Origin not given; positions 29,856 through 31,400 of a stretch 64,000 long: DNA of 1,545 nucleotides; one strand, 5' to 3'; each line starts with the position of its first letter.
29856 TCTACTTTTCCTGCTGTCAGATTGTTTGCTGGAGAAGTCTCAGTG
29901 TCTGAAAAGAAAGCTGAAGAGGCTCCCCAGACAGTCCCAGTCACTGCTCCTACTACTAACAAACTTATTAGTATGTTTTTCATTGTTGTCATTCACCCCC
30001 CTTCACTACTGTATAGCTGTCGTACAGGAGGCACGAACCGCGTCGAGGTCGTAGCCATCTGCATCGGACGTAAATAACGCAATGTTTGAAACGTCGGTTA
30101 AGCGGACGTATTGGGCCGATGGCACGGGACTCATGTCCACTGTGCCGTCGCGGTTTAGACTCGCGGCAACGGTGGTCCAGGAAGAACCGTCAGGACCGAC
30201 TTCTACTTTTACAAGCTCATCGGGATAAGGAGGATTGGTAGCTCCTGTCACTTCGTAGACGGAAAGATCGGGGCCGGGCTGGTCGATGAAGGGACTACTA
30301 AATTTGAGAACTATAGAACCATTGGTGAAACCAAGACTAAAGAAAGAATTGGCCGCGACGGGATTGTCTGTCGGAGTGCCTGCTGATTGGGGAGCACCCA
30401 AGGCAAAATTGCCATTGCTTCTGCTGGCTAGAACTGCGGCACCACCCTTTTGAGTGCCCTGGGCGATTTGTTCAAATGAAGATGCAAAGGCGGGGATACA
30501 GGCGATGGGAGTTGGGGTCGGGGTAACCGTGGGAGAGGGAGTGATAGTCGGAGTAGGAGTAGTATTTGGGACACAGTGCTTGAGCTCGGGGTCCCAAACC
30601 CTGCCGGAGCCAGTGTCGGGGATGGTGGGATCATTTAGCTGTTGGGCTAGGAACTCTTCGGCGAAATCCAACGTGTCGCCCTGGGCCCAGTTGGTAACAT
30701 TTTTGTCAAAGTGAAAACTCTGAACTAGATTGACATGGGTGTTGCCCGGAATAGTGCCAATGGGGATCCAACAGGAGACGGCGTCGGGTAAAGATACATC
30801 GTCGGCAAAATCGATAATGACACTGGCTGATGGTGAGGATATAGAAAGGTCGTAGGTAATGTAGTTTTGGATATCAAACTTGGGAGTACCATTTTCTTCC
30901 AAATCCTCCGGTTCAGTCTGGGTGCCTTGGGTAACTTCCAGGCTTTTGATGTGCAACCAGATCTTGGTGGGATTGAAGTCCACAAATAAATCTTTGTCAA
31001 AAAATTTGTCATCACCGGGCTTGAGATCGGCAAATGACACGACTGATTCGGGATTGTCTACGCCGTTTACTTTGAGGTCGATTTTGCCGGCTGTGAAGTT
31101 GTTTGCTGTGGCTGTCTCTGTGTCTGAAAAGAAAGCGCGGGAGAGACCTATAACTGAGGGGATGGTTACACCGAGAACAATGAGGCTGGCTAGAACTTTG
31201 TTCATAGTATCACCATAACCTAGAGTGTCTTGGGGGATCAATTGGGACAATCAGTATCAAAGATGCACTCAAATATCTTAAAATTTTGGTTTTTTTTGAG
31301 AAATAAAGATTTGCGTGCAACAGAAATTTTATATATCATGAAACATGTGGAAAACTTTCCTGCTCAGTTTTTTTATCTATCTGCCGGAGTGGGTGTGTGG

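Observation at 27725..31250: SipW-type signal peptidase operon with three TasA/camelysin-like paralogs carrying AFFSDTE cognate signals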

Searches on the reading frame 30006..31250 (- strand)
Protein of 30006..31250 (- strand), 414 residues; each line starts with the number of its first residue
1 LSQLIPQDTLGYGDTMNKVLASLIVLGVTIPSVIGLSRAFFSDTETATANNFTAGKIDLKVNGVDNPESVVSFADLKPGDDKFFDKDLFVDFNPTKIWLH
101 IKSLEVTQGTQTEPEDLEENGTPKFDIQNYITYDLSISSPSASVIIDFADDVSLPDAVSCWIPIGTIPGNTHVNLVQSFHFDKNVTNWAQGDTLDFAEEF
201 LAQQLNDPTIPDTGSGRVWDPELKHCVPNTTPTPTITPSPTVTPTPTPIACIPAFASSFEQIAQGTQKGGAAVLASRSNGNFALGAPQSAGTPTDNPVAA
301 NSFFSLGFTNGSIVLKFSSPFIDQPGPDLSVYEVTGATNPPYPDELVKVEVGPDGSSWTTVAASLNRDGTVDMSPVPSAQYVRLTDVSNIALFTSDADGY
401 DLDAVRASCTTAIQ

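Call 3: search_protein_families(library=pfam, proteins=[window:30006-31250:-], max_evalue=1)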
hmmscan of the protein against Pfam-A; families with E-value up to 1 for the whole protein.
window:30006-31250:- (414 aa): 3 families
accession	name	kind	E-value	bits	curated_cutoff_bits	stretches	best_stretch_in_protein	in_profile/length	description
PF12389.13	Peptidase_M73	-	8e-08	32.8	22.5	1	26-125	13-109/196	Camelysin metallo-endopeptidase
PF22633.2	F5_F8_type_C_2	-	0.057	14.5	27.8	1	347-384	51-91/91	NedA-like, galactose-binding domain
PF00754.31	F5_F8_type_C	-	0.064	13.8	28.2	1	347-388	66-114/127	F5/8 type C domain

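Call 4: search_protein_families(library=ncbifam, proteins=[window:30006-31250:-], max_evalue=1)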
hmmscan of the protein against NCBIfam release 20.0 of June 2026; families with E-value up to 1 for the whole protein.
window:30006-31250:- (414 aa): 2 families
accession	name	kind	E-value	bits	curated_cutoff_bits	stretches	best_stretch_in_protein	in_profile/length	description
TIGR04088.1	cognate_SipW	domain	0.00039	20.5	19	1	39-57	17-34/34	SipW-dependent-type signal peptide-containing protein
NF037973.1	metallo_SslE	exception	0.67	7.2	3000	1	212-248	39-74/1519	lipoprotein metalloprotease SslE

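Call 9: find_homologous_proteins(query=window:30006-31205:-)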
Query window:30006-31205:- (399 aa): 239 proteins with E <= 0.001 among 8000 candidates; the best 120 are listed.
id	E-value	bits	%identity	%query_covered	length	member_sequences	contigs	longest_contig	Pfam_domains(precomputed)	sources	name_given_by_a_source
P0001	6.7e-264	893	100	100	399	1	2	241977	PF12389.14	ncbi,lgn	-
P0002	2.2e-230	783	87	99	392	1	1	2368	PF12389.14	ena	-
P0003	7.5e-175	600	68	98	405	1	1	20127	PF12389.14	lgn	-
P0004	2.8e-139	483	57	99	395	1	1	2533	PF12389.14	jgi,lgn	jgi:predicted ribosomally synthesized peptide with SipW-like signal peptide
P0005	2.6e-138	479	57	99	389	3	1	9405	PF12389.14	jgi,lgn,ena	-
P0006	9.3e-134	464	56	98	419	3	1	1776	PF12389.14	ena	-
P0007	9.1e-126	438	55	99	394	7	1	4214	PF12389.14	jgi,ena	-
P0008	3.3e-121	423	56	93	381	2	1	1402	PF12389.14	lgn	-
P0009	1.2e-118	415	52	99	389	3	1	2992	PF12389.14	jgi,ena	jgi:predicted ribosomally synthesized peptide with SipW-like signal peptide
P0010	2.2e-114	401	52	99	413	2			PF12389.14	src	-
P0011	1.3e-112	395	53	94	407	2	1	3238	PF12389.14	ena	-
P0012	1.5e-111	391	51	99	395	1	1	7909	PF12389.14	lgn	-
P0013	1.7e-111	391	50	97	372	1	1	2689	PF12389.14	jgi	jgi:hypothetical protein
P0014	2.5e-111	391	52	99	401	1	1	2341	PF12389.14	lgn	-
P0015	2.9e-110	387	50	98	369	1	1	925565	PF12389.14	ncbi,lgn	-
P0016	7.9e-110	386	53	93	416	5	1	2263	PF12389.14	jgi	-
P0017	4.9e-106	373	52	94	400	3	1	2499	PF12389.14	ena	-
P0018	7.3e-105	369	51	93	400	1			PF12389.14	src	-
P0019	1.8e-104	368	52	93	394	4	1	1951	PF12389.14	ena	-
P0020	1.5e-97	345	51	94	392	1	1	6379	PF12389.14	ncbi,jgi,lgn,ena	ncbi:MAG TPA: TasA family protein [Patescibacteria group bacterium]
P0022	2.8e-94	334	46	99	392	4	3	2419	PF12389.14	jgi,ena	-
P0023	2.2e-91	325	43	100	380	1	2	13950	PF12389.14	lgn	-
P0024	2.5e-87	312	43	100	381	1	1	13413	PF12389.14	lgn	-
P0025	2.6e-83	298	43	99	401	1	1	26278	PF12389.14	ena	-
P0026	6.8e-82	294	44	98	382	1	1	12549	PF12389.14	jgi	-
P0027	3.0e-81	292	43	98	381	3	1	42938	PF12389.14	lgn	-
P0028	3.1e-81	291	42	98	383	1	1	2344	PF12389.14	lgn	-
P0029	3.9e-81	291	41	98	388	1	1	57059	PF12389.14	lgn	-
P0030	1.4e-80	289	43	98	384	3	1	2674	PF12389.14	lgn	-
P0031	2.0e-80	289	41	98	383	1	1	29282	PF12389.14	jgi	jgi:Camelysin metallo-endopeptidase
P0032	2.6e-78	282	42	100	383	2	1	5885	PF12389.14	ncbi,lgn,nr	ncbi:MAG: CalY family protein [Patescibacteria group bacterium]|nr:CalY family protein [Patescibacte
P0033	1.1e-77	280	62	51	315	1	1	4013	PF12389.14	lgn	-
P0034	2.1e-77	279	50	78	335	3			PF12389.14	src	-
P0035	5.4e-77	278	43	100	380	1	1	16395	PF12389.14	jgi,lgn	-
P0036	1.4e-76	276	43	100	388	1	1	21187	PF12389.14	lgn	-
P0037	4.2e-75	271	59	52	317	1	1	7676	PF12389.14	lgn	-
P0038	1.8e-74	269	40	100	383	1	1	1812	PF12389.14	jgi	jgi:predicted ribosomally synthesized peptide with SipW-like signal peptide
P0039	1.5e-72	263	58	53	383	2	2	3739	PF12389.14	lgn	-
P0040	3.0e-71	259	55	56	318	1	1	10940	PF12389.14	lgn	-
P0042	1.0e-69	254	56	53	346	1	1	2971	PF12389.14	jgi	jgi:predicted ribosomally synthesized peptide with SipW-like signal peptide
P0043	7.1e-69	251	54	54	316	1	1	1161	PF12389.14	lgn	-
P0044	2.3e-68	249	53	52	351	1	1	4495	PF12389.14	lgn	-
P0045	5.4e-68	248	56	53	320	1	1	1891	PF12389.14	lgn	-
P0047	4.4e-66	242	49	55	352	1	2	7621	PF12389.14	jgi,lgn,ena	-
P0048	1.6e-65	240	41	96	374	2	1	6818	PF12389.14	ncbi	-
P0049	3.4e-65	239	53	53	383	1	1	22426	PF12389.14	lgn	-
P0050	5.7e-65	238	37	100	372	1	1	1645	PF12389.14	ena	-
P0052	5.3e-64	235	53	56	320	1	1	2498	PF12389.14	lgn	-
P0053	1.2e-63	234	52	53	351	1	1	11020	PF12389.14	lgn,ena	-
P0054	1.7e-63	233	48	57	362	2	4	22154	PF12389.14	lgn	-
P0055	2.9e-63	232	50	51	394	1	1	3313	PF12389.14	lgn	-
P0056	3.2e-63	232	53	53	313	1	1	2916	PF12389.14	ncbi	-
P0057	1.3e-62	230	51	56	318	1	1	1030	PF12389.14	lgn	-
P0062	5.7e-60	221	50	54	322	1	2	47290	PF12389.14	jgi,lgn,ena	-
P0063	1.9e-59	220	51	53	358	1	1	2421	PF12389.14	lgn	-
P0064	1.2e-58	217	58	41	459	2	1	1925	PF12389.14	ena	-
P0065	1.5e-58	217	55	53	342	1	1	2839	PF12389.14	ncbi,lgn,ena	-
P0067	5.6e-58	215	54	49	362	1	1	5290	PF12389.14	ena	-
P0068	5.7e-58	215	51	54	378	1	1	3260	PF12389.14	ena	-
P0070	1.5e-57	214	35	99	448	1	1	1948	PF12389.14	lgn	-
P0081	1.9e-52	197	49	53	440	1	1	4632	PF09603.16,PF12389.14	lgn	-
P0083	5.5e-52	195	46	53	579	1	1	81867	PF12389.14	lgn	-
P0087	5.3e-51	192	45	53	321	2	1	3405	PF12389.14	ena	-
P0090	5.3e-50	189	48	53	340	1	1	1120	PF12389.14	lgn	-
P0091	9.2e-50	188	42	65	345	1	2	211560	PF12389.14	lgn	-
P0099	3.5e-48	183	48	51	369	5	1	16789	PF12389.14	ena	-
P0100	1.4e-47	181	36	100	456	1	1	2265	PF12389.14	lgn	-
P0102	8.9e-47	178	43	53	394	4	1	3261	PF12389.14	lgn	-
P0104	6.8e-46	175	49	42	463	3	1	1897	PF12389.14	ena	-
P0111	2.6e-43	167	51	41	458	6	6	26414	PF12389.14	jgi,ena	-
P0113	5.4e-43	166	51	39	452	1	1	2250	PF12389.14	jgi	jgi:predicted ribosomally synthesized peptide with SipW-like signal peptide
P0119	2.2e-42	164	35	98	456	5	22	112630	PF12389.14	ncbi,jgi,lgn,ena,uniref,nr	ncbi:MAG: hypothetical protein A3A96_02390 [Candidatus Zambryskibacteria bacterium RIFCSPLOWO2_01_FU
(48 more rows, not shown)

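Call 10: find_encoding_contigs(protein=P0001, flank=10000, max_places=4)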
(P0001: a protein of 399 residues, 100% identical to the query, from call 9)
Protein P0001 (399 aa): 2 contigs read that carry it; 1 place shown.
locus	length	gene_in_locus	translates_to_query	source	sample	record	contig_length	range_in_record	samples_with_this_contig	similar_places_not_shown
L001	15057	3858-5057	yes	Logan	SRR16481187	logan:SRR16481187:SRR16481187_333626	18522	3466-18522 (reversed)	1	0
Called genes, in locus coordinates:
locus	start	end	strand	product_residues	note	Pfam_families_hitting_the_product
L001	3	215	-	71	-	?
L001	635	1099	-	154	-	PF07731:Cu-oxidase_2 (faint), PF13473:Cupredoxin_1, PF00127:Copper-bind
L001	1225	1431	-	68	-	-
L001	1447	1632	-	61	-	-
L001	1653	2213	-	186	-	-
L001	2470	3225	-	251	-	PF02673:BacA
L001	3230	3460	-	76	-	-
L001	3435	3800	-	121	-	-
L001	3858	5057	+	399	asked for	PF12389:Peptidase_M73 (weak)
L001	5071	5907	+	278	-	-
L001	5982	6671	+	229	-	-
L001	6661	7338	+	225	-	-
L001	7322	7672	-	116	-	-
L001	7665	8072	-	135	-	PF00903:Glyoxalase (faint), PF22677:Ble-like_N (weak)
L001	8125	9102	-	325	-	-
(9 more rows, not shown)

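Call 24: find_related_loci(query=A2, collection=genome_contigs, flank=6000)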
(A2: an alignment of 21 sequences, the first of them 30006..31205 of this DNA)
Query A2 (399 aa) in genome_contigs; peptide patterns used: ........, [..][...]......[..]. (x = any residue, [..] = any of these).
34 stretches matched a pattern; 26 encode a relative of the query (tblastn E <= 1e-3); 26 distinct loci.
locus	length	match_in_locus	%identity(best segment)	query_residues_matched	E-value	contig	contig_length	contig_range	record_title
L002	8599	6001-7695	55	3-397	1e-133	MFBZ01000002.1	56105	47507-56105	MAG: Candidatus Curtissbacteria bacterium RIFCSPLOWO2_12_FULL_41_16 rifcsplowo2_12_scaffold_1444, whole genome shotgun s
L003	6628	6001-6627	89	1-209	8e-124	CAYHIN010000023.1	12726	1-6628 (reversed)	MAG TPA_asm: uncultured Gammaproteobacteria bacterium isolate ERP119705_co13_445 genome assembly, contig: NODE_6195_leng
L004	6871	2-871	84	1-395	4e-105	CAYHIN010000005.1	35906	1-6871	MAG TPA_asm: uncultured Gammaproteobacteria bacterium isolate ERP119705_co13_445 genome assembly, contig: NODE_1423_leng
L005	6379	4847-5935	50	20-395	7e-103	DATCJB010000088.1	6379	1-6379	MAG TPA_asm: Patescibacteria group bacterium isolate SMAG_U7874 k141_3470690, whole genome shotgun sequence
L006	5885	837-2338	42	1-399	1e-85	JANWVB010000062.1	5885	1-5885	MAG: Patescibacteria group bacterium isolate SKYG105 NODE_62_length_5885_cov_3.233471, whole genome shotgun sequence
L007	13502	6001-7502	41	1-399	3e-84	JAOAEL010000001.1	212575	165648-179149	MAG: Patescibacteria group bacterium isolate SKW259 NODE_1_length_212575_cov_6.239475, whole genome shotgun sequence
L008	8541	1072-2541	40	1-395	4e-74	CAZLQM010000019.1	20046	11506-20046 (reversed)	MAG TPA_asm: uncultured Gammaproteobacteria bacterium isolate SRP107338_co1_111 genome assembly, contig: NODE_2555_lengt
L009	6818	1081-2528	40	1-398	9e-69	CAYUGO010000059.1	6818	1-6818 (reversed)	MAG TPA_asm: uncultured Gammaproteobacteria bacterium isolate SRP107338_co1_147 genome assembly, contig: NODE_15151_leng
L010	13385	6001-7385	46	1-281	7e-67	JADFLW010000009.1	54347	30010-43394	MAG: Patescibacteria group bacterium isolate B55T1B8 B55T1B8_NODE775, whole genome shotgun sequence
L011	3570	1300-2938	40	1-392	1e-63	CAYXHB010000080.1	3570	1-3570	MAG TPA_asm: uncultured Gammaproteobacteria bacterium isolate SRP344714_co2_163 genome assembly, contig: NODE_66436_leng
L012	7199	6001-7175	45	1-211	4e-55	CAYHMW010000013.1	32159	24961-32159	MAG TPA_asm: uncultured Gammaproteobacteria bacterium isolate ERP119705_co13_486 genome assembly, contig: NODE_1703_leng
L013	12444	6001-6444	50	42-205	1e-41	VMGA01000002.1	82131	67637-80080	MAG: Microgenomates group bacterium Gr01-1014_16 G01um101416_scaffold_243, whole genome shotgun sequence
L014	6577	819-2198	42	1-194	5e-39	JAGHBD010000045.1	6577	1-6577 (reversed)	MAG: Thermoplasmata archaeon isolate AUK247 PB_MBMC_201_c_000000000080, whole genome shotgun sequence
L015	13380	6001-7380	42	1-194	4e-39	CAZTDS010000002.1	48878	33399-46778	MAG TPA_asm: uncultured Thermoplasmatales archaeon isolate binchicken_co355_288 genome assembly, contig: NODE_237_length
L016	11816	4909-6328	41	1-193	7e-39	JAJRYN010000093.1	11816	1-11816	MAG: archaeon isolate Dive96_bin3.341 k141_3327225, whole genome shotgun sequence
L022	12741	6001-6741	32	1-193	8e-20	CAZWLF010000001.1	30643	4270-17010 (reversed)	MAG TPA_asm: uncultured Gammaproteobacteria bacterium isolate binchicken_co387_691 genome assembly, contig: NODE_1061_le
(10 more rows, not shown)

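Call 28: search_solved_structures(query=A2, max_evalue=1, show_alignments=2)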
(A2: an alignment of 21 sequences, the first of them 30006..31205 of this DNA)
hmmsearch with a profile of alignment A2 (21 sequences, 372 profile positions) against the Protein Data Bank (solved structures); distinct sequences matched with E-value up to 1: 1.
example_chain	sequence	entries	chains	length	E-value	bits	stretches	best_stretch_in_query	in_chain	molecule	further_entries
5of1_A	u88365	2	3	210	0.052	16.5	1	31-101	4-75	Spore coat-associated protein N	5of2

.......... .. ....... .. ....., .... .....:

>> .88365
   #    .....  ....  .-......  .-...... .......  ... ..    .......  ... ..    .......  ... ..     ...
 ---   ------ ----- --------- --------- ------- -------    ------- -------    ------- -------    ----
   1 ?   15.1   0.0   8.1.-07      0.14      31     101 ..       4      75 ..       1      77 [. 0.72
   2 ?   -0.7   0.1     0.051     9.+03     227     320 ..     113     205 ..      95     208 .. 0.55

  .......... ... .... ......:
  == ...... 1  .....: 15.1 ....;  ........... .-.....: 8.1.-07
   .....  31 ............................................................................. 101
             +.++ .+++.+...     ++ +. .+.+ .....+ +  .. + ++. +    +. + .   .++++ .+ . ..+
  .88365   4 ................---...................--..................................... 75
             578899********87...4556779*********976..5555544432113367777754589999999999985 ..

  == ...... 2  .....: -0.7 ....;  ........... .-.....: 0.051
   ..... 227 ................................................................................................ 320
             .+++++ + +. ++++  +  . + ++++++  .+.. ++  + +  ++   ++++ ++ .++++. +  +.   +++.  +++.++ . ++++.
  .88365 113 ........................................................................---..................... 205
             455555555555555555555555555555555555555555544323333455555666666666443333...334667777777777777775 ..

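Call 38: predict_structure(alignment_id=A2)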
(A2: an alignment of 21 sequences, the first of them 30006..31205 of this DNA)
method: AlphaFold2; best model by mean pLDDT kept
length: 399 residues; sequences in the alignment: 21
mean_pLDDT: 82.2   pTM: 0.47
mean pLDDT of the five models: 82.2, 80.6, 79.7, 79.3, 77.8
residues with pLDDT >= 90: 205; 70-90: 102; 50-70: 54; < 50: 38
segments of 3 or more residues with pLDDT < 50: 19-38, 217-231
pLDDT, mean of each block of 10 residues (from residue 1): 61 51 36 44 86 83 93 91 91 76 73 94 87 93 91 93 95 86 89 69 87 61 42 78 97 95 93 73 82 96 94 91 71 96 96 91 96 93 93 79
secondary structure, 60 per line:
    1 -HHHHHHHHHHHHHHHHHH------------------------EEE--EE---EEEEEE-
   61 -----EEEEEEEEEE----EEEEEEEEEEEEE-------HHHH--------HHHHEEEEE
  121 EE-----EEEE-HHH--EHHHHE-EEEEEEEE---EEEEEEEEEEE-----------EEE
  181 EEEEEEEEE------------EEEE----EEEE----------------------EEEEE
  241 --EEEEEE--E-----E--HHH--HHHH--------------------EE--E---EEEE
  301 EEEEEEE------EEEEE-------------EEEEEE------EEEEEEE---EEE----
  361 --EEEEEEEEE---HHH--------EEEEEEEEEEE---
elements in order: H2-19 E44-46 E54-59 E66-75 E80-92 H100-103 H112-115 E116-122 E128-131 H139-142 E145-152 E156-166 E178-189 E202-205 E210-213 E236-240 E243-248 H265-268 E297-307 E314-318 E332-337 E344-350 E354-356 E363-371 E386-396

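Call 40: fold_search(model_id=the predicted structure, library=pdb)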
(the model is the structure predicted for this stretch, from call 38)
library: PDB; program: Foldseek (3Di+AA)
matches with E <= 10: 1350; with E <= 0.001: 48
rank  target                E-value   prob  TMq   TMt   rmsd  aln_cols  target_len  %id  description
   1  2qqi                  5.2e-06  1.00  0.22  0.27  19.0       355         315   10  Crystal Structure of the b1b2 Domains from Human Neuropilin-1 (released 2007-11-20)
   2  7ufg_A                1.6e-05  1.00  0.27  0.10  18.5       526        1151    9  Cryo-EM structure of PAPP-A in complex with IGFBP5 (released 2022-09-28)
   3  9eou_A                2.2e-05  1.00  0.23  0.28  19.3       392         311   12  Crystal Structure of the b1b2 domains from Human Neuropilin-1 in complex with a peptide. (released 2024-06-26)
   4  6mf0_A                2.6e-05  1.00  0.21  0.08  15.6       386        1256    7  Crystal Structure Determination of Human/Porcine Chimera Coagulation Factor VIII (released 2019-09-11)
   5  8ivw_J                2.7e-05  1.00  0.19  0.18  19.0       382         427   11  Crystal structure of NRP2 in complex with aNRP2-10 Fab fragment (released 2023-07-12)
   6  2qqm_A                3.7e-05  1.00  0.19  0.18  18.5       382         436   11  Crystal Structure of the a2b1b2 Domains from Human Neuropilin-1 (released 2007-11-20)
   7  8hgg_C                4.3e-05  1.00  0.28  0.08  19.7       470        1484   11  Structure of 2:2 PAPP-A.ProMBP complex (released 2023-01-11)
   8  8a7e_C                4.8e-05  1.00  0.28  0.08  16.4       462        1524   11  PAPP-A dimer in complex with its inhibitor STC2 (released 2022-11-02)
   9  7ufg_B                5.0e-05  1.00  0.29  0.11  19.5       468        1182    9  Cryo-EM structure of PAPP-A in complex with IGFBP5 (released 2022-09-28)
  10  7y5n_C                5.3e-05  1.00  0.27  0.10  19.4       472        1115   12  Structure of 1:1 PAPP-A.ProMBP complex(half map) (released 2023-01-11)
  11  2bzd_C                5.8e-05  1.00  0.24  0.17  14.4       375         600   10  Galactose recognition by the carbohydrate-binding module of a bacterial sialidase. (released 2005-08-19)
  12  2ber                  7.1e-05  1.00  0.26  0.18  15.4       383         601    8  Y370G Active Site Mutant of the Sialidase from Micromonospora viridifaciens in complex with beta-Neu5Ac (sialic acid). (released 2005-04-04)
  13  8ivw_D                7.1e-05  0.99  0.18  0.18  19.3       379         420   11  Crystal structure of NRP2 in complex with aNRP2-10 Fab fragment (released 2023-07-12)
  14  4gz9_A                7.9e-05  0.99  0.20  0.15  18.2       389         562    8  Mouse Neuropilin-1, extracellular domains 1-4 (a1a2b1b2) (released 2012-10-17)
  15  1wcq_C                8.3e-05  1.00  0.22  0.16  14.9       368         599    9  Mutagenesis of the Nucleophilic Tyrosine in a Bacterial Sialidase to Phenylalanine. (released 2005-10-12)
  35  5of2                  2.8e-04  1.00  0.25  0.48   6.6       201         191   16  The structural versatility of TasA in B. subtilis biofilm formation (released 2018-03-21)
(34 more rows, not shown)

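Call 54: search_protein_families(library=pfam, proteins=[L006:3189-4424:+, L010:8083-9225:+, L022:7137-8237:+], max_evalue=0.1)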
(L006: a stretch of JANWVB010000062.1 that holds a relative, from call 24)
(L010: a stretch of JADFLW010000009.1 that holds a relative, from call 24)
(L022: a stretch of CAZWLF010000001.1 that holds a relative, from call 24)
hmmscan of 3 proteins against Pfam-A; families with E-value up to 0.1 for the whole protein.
L006:3189-4424:+ (412 aa): 3 families
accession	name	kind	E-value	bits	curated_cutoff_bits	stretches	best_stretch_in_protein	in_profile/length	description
PF00932.25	LTD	-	2.2e-08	34.9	34.3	1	285-377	8-108/109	Lamin Tail Domain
PF00717.28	Peptidase_S24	-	0.00027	21.1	23.3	1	45-127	40-116/116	Peptidase S24-like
PF10502.14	Peptidase_S26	-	0.0069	16.8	22.9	1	24-83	9-70/168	Signal peptidase, peptidase S26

L010:8083-9225:+ (381 aa): 2 families
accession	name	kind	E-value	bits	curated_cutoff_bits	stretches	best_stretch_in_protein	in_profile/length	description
PF10502.14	Peptidase_S26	-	0.0091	16.4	22.9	1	38-105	8-78/168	Signal peptidase, peptidase S26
PF00717.28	Peptidase_S24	-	0.062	13.4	23.3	1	58-142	39-114/116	Peptidase S24-like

L022:7137-8237:+ (367 aa): 3 families
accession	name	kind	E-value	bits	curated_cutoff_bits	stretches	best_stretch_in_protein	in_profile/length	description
PF00717.28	Peptidase_S24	-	0.00026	21.1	23.3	1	75-134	32-86/116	Peptidase S24-like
PF10502.14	Peptidase_S26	-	0.0012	19.3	22.9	1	75-127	20-76/168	Signal peptidase, peptidase S26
PF01534.23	Frizzled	-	0.03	14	22.3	1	174-268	179-274/322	Frizzled/Smoothened family membrane region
